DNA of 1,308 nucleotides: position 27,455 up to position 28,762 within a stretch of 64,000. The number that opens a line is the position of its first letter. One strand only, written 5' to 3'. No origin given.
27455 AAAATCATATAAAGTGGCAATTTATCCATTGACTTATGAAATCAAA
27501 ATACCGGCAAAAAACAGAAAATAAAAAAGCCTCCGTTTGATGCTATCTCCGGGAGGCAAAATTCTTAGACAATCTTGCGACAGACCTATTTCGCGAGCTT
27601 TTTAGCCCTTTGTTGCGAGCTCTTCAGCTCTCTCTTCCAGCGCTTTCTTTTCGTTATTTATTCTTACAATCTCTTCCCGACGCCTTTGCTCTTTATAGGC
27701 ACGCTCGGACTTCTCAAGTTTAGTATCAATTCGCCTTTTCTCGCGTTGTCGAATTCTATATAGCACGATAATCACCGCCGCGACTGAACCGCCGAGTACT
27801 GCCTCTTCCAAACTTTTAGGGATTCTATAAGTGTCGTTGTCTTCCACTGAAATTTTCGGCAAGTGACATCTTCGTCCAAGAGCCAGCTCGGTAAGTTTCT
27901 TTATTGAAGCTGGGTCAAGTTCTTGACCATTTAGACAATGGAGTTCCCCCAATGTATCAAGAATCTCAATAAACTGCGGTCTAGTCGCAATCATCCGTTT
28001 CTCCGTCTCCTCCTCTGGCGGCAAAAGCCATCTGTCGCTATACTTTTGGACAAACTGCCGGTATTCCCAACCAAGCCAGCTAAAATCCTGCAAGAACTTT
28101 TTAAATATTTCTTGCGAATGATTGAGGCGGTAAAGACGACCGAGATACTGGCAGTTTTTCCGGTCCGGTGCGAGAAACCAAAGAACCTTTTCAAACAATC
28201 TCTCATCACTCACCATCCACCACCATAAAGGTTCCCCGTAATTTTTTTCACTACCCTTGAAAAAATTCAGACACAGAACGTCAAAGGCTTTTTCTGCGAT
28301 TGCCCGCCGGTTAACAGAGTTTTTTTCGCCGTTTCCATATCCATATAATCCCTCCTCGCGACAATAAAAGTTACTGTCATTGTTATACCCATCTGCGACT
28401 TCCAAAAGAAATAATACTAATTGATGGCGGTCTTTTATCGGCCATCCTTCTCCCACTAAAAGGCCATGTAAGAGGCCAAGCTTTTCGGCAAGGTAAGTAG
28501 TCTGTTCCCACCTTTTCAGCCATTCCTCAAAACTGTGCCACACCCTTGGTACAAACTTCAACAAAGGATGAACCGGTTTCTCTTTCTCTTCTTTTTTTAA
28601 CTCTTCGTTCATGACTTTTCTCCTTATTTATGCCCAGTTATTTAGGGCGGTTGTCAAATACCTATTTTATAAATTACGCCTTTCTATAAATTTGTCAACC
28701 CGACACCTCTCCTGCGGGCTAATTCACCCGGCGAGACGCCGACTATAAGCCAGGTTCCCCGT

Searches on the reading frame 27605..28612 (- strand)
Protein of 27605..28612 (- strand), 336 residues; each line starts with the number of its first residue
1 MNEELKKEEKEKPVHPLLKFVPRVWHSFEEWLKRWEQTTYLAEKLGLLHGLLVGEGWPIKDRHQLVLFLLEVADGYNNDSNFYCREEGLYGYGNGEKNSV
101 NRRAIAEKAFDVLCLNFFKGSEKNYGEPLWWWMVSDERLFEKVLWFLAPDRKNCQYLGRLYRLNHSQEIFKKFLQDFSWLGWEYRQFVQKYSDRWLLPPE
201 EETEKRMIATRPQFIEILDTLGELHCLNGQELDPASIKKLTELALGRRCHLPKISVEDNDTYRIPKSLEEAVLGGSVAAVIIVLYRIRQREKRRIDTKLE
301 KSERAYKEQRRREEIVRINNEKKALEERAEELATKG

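Call 3: search_protein_families(library=pfam, proteins=[window:27605-28612:-], max_evalue=0.1)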
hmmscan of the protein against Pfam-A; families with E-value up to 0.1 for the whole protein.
window:27605-28612:- (336 aa): 0 families

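Call 4: search_protein_families(library=padloc, proteins=[window:27605-28612:-], max_evalue=0.1)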
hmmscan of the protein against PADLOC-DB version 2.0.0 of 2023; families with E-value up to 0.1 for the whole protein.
window:27605-28612:- (336 aa): 0 families

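Call 5: search_protein_families(library=ncbifam, proteins=[window:27605-28612:-], max_evalue=1)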
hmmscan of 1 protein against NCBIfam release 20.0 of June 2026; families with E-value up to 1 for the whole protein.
window:27605-28612:- (336 aa): 0 families

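Call 6: search_protein_families(library=phrogs, proteins=[window:27605-28612:-], max_evalue=1)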
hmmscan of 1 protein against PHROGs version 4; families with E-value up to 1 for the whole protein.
window:27605-28612:- (336 aa): 1 family
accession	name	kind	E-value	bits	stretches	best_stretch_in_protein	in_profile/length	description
phrog_2373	-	DNA, RNA and nucleotide metabolism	0.039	13.6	1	286-333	145-192/515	DNA helicase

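Call 7: find_homologous_proteins(query=window:27605-28612:-, max_evalue=0.001)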
Query window:27605-28612:- (336 aa): 21 proteins with E <= 0.001 among 3960 candidates.
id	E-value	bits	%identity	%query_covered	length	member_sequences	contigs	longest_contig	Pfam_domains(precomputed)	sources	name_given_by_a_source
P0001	8.3e-227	770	100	100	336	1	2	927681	-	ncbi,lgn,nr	ncbi:MAG: hypothetical protein PHD51_00605 [Patescibacteria group bacterium]|nr:hypothetical protein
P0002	1.8e-91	325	51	98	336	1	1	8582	-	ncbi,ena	-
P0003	4.2e-91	324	50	99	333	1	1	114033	-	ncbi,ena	-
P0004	5.6e-89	317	51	96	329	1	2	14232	-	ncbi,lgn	-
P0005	3.8e-86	307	49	95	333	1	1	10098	-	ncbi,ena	-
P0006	3.8e-84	301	48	99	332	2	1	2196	-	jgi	-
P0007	1.1e-82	296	48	95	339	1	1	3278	-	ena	-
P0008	5.7e-82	293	47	98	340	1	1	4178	-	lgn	-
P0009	9.3e-81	289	51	97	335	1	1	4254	-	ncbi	-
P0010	3.0e-79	285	47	95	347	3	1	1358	-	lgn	-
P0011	4.8e-79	284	48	98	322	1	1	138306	-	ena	-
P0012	3.0e-78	281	45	95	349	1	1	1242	-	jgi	jgi:hypothetical protein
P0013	9.8e-77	276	45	100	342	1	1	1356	-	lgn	-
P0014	1.7e-75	272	45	99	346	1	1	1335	-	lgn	-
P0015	4.2e-73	264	45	99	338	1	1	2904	-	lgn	-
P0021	1.2e-59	220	39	95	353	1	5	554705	-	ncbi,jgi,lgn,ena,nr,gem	ncbi:MAG TPA: hypothetical protein P5328_02855 [Candidatus Paceibacterota bacterium]|nr:hypothetical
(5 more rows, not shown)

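Call 10: find_encoding_contigs(protein=P0003, flank=10000, max_places=3)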
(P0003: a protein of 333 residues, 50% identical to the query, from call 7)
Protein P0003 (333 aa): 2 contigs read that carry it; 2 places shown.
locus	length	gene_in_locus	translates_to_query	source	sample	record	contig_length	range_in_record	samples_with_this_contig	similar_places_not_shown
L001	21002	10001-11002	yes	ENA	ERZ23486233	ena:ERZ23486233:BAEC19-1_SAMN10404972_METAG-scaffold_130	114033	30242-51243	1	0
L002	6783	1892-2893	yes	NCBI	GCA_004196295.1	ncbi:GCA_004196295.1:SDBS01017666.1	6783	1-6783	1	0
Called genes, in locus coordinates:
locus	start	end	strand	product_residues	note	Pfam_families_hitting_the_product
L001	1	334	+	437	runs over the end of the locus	PF00152:tRNA-synt_2 (faint), PF13393:tRNA-synt_His, PF00587:tRNA-synt_2b (weak), PF03129:HGTP_anticodon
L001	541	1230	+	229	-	-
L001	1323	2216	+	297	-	PF19799:DUF6282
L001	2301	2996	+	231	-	-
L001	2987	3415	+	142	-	-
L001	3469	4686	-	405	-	PF00270:DEAD, PF04851:ResIII, PF00271:Helicase_C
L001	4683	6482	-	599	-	PF00009:GTP_EFTU, PF01926:MMR_HSR1 (weak), PF02421:FeoB_N (faint), PF22042:EF-G_D2, PF03144:GTP_EFTU_D2, PF00679:EFG_C, PF21018:BipA_C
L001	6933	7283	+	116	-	-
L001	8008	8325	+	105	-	PF07883:Cupin_2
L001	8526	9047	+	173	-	-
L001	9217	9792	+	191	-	PF03193:RsgA_GTPase (faint), PF00009:GTP_EFTU (faint), PF02421:FeoB_N, PF01926:MMR_HSR1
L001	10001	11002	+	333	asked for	-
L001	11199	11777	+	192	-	PF04542:Sigma70_r2, PF08281:Sigma70_r4_2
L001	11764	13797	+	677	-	PF00092:VWA, PF13519:VWA_2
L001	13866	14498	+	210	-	PF00160:Pro_isomerase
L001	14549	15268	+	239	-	PF00565:SNase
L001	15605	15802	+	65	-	PF00313:CSD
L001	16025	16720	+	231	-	PF08713:DNA_alkylation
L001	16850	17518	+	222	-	PF01966:HD (weak)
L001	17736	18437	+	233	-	-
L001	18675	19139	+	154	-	PF13785:DUF4178 (weak)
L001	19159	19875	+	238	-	-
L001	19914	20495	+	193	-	PF05901:Excalibur (weak)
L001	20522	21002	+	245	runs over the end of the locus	-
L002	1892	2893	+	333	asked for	-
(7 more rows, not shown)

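Call 11: find_encoding_contigs(protein=P0011, flank=10000, max_places=3)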
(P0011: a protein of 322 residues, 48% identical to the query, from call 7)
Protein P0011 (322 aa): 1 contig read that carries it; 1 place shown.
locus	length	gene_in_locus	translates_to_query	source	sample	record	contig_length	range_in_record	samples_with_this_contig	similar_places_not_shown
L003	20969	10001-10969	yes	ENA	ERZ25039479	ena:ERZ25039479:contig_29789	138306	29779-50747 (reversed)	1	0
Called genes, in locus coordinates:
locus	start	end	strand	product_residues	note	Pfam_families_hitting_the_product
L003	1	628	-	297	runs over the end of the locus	PF01207:Dus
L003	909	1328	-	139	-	-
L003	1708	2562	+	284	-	PF00089:Trypsin, PF13365:Trypsin_2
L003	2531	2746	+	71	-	PF13180:PDZ_2, PF17820:PDZ_6 (faint)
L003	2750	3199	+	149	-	-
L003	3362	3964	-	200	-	PF00005:ABC_tran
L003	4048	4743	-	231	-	PF00664:ABC_membrane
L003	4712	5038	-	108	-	-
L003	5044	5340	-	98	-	-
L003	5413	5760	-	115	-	PF00005:ABC_tran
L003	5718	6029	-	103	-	-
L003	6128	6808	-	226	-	PF00664:ABC_membrane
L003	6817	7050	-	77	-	PF13200:DUF4015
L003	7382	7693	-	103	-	PF13200:DUF4015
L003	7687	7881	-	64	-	PF13200:DUF4015 (weak)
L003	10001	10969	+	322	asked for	-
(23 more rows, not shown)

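Call 12: find_encoding_contigs(protein=P0021, flank=10000, max_places=5)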
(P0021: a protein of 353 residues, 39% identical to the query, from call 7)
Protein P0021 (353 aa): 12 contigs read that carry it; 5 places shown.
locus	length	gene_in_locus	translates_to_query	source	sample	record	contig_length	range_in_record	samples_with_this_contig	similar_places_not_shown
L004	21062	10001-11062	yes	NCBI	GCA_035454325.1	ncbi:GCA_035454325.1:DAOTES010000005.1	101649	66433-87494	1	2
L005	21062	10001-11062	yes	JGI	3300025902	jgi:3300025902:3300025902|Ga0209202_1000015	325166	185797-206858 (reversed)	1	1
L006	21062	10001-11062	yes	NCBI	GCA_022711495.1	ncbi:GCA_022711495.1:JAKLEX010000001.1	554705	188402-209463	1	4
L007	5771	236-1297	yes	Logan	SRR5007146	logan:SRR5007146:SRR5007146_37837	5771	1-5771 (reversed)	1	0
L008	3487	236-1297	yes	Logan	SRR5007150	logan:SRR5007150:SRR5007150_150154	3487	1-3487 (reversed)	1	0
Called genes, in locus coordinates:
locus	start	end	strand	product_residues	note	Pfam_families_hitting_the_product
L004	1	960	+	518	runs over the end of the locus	PF13632:Glyco_trans_2_3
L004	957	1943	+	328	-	-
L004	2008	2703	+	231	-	PF01409:tRNA-synt_2d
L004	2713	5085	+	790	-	PF03484:B5 (faint), PF03483:B3_4, PF00877:NLPC_P60, PF17759:tRNA_synthFbeta, PF03147:FDX-ACB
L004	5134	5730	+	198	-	PF13529:Peptidase_C39_2, PF09778:Guanylate_cyc_2 (faint)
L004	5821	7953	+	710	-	PF02518:HATPase_c, PF00204:DNA_gyraseB, PF01751:Toprim, PF00986:DNA_gyraseB_C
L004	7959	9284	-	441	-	PF07705:CARDB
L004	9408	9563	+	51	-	PF00471:Ribosomal_L33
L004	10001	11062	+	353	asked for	-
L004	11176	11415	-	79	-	-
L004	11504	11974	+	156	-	-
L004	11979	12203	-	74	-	-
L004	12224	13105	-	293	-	PF01745:IPT, PF01715:IPPT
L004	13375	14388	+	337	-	PF02195:ParB_N, PF17762:HTH_ParB, PF23552:ParB_C (weak)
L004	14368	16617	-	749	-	PF01751:Toprim, PF13662:Toprim_4 (weak), PF01131:Topoisom_bac, PF01396:Zn_ribbon_Top1, PF13368:Toprim_C_rpt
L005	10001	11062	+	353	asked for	-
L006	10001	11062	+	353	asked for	-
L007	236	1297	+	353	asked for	-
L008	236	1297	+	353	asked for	-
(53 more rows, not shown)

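Call 21: predict_structure(alignment_id=A1)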
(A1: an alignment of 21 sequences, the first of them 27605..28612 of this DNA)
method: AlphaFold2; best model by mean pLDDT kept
length: 336 residues; sequences in the alignment: 21
mean_pLDDT: 84.5   pTM: 0.76
mean pLDDT of the five models: 84.5, 84.0, 82.9, 82.6, 75.0
residues with pLDDT >= 90: 192; 70-90: 88; 50-70: 44; < 50: 12
segments of 3 or more residues with pLDDT < 50: 1-10
pLDDT, mean of each block of 10 residues (from residue 1): 42 53 76 92 90 70 93 85 68 74 93 89 65 89 90 76 88 93 87 62 92 94 92 96 95 84 93 96 96 95 95 95 94 81
secondary structure, 60 per line:
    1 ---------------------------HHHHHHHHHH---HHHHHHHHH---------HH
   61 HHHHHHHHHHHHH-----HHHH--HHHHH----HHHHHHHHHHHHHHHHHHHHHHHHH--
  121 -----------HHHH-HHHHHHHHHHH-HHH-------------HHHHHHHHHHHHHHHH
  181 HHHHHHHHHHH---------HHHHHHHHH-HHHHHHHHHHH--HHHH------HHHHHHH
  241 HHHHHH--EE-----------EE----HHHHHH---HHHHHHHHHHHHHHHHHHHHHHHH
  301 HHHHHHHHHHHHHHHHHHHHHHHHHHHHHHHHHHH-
elements in order: H28-37 H41-49 H59-73 H79-82 H85-89 H94-118 H132-135 H137-147 H165-191 H201-209 H211-221 H224-227 H234-246 H268-273 H277-335

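Call 25: search_solved_structures(query=A1, max_evalue=10, show_alignments=2)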
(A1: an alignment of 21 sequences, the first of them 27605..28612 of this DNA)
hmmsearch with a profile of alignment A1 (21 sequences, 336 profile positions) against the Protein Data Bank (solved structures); distinct sequences matched with E-value up to 10: 6.
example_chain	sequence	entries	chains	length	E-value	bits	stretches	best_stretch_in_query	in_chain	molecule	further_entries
3fd2_A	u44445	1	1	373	0.0043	19.2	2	284-334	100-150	Site-specific DNA endonuclease I-MsoI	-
3mis_A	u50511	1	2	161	1.2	11.1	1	284-334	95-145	Mso-8G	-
3ko2_A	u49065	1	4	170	1.3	11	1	284-334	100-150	Site-specific DNA endonuclease I-MsoI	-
2fld_A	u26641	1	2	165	1.4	11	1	284-334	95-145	DNA ENDONUCLEASE I-MSOI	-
1m5x_A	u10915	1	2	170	1.4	11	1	284-334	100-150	DNA endonuclease I-MsoI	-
7pb9_A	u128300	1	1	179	5.2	9.1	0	13-58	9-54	Tandem WH domains of Vps25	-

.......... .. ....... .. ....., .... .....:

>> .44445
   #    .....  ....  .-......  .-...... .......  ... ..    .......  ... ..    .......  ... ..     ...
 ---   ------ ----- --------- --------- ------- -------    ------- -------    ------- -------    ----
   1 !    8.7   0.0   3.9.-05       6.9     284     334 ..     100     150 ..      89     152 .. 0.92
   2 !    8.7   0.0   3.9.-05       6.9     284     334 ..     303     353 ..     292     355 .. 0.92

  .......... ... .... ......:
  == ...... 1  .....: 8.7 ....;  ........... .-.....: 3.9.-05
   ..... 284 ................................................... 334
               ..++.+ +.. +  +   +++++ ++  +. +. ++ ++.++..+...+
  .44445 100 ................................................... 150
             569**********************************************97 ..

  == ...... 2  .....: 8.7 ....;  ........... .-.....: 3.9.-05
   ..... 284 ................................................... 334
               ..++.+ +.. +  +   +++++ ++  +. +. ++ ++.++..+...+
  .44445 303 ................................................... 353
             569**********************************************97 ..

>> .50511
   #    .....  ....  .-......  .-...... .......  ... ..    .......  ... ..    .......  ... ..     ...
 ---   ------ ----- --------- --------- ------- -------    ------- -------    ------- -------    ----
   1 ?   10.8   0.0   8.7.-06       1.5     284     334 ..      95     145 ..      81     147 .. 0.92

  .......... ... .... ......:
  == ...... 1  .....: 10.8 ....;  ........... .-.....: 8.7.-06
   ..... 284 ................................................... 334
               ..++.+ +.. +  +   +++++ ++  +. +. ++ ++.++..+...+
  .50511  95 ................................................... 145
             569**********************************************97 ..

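Call 26: find_related_loci(query=A1, collection=genome_contigs, flank=10000)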
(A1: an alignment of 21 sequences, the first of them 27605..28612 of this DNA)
Query A1 (336 aa) in genome_contigs; peptide patterns used: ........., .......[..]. (x = any residue, [..] = any of these).
152 stretches matched a pattern; 5 encode a relative of the query (tblastn E <= 1e-3); 5 distinct loci.
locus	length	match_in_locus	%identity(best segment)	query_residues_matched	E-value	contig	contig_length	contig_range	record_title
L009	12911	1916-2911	46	2-334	1e-80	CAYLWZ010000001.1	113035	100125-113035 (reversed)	MAG TPA_asm: uncultured Candidatus Saccharibacteria bacterium isolate binchicken_co262_119 genome assembly, contig: NODE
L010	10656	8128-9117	45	2-333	9e-77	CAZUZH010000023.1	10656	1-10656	MAG TPA_asm: uncultured Candidatus Saccharibacteria bacterium isolate binchicken_co34_474 genome assembly, contig: NODE_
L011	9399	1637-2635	42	1-332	4e-76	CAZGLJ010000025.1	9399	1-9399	MAG TPA_asm: uncultured Candidatus Saccharibacteria bacterium isolate SRP050083_co1_295 genome assembly, contig: NODE_36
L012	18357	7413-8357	44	12-332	2e-72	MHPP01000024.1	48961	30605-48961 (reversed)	MAG: Candidatus Staskawiczbacteria bacterium RIFOXYC1_FULL_38_18 rifoxyc1_full_scaffold_472, whole genome shotgun sequen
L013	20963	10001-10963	38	15-334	2e-61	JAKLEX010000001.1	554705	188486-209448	MAG: Patescibacteria group bacterium isolate RA.bin143 RA.bin143_1, whole genome shotgun sequence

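Call 29: find_encoding_contigs(protein=P0004, flank=10000, max_places=2)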
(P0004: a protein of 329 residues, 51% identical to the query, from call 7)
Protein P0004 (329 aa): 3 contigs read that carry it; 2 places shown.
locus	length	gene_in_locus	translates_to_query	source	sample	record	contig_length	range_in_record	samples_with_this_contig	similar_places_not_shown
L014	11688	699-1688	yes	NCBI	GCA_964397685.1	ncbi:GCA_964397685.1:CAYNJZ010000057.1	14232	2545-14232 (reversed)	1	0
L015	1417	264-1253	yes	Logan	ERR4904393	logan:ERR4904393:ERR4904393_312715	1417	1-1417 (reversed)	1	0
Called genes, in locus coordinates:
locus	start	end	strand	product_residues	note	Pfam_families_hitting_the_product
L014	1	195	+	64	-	?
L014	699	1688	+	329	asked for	-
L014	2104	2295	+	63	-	-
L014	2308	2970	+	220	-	PF08843:AbiEii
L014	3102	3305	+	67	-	PF06348:DUF1059 (weak)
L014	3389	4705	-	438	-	PF01071:GARS_A, PF02843:GARS_C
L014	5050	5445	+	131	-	PF00072:Response_reg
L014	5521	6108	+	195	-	PF02245:Pur_DNA_glyco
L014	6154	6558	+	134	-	-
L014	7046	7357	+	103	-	PF01022:HTH_5, PF01047:MarR (weak), PF01978:TrmB (weak)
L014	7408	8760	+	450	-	PF00403:HMA, PF02683:DsbD_TM, PF13386:DsbD_2, PF13473:Cupredoxin_1 (weak)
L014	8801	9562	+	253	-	PF13462:Thioredoxin_4, PF01323:DSBA, PF13098:Thioredoxin_2 (faint)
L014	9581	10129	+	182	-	-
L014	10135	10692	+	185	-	-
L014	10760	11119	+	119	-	PF13473:Cupredoxin_1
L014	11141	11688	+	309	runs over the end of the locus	-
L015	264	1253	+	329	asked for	-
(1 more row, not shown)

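Call 30: find_encoding_contigs(protein=P0005, flank=10000, max_places=2)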
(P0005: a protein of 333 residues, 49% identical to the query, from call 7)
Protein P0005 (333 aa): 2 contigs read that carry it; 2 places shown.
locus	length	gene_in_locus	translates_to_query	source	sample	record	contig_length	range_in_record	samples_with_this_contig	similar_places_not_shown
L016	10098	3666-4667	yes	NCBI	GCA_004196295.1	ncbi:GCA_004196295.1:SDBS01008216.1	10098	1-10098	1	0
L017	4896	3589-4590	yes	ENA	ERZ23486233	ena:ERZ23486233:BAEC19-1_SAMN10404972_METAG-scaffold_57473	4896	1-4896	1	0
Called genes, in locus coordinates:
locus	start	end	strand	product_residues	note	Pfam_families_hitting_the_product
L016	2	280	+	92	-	?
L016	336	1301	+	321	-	PF01636:APH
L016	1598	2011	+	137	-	-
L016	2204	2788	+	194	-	PF01728:FtsJ, PF13489:Methyltransf_23 (weak), PF13847:Methyltransf_31, PF13649:Methyltransf_25 (weak)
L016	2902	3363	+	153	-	PF02643:DUF192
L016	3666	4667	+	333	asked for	-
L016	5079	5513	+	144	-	PF04463:2-thiour_desulf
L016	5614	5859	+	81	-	-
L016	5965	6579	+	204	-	PF00551:Formyl_trans_N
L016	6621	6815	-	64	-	-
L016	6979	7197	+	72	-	PF18893:DUF5652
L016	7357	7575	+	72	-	-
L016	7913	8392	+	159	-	PF00293:NUDIX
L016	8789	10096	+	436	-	?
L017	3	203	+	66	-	?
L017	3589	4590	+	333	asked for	-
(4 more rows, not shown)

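Call 31: find_encoding_contigs(protein=P0002, flank=10000, max_places=2)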
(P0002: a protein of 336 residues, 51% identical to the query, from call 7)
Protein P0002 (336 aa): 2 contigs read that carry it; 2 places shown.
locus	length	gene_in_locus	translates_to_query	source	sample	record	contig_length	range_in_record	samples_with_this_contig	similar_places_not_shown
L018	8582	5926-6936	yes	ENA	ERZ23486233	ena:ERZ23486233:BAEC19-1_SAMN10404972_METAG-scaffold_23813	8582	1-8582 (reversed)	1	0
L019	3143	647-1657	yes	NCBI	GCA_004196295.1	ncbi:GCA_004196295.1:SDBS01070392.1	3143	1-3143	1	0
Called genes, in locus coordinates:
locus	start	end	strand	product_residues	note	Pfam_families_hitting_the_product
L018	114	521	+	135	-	-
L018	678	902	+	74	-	PF21748:UPF0150 (weak)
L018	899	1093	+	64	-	PF07927:HicA_toxin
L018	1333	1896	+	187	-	PF23477:zf_Tbcl_2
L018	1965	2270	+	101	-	-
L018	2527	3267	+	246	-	PF02535:Zip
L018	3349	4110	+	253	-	-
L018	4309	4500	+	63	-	PF22570:LiaF-TM (weak)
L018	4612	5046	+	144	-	-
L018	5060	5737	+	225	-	PF23023:Anti-Pycsar_Apyc1 (weak), PF00753:Lactamase_B, PF12706:Lactamase_B_2 (weak)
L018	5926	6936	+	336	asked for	-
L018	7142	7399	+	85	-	-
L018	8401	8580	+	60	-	?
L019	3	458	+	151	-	?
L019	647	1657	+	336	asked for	-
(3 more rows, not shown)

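Call 32: find_encoding_contigs(protein=P0009, flank=10000, max_places=2)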
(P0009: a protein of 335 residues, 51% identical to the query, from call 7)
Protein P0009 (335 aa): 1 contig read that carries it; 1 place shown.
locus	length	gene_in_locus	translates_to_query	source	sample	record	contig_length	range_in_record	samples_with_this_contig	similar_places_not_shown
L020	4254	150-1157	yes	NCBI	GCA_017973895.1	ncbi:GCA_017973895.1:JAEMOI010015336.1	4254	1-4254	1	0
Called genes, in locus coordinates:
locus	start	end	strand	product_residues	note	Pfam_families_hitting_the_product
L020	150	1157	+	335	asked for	-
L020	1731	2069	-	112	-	-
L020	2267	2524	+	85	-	PF02201:SWIB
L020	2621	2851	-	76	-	-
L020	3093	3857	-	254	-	PF02861:Clp_N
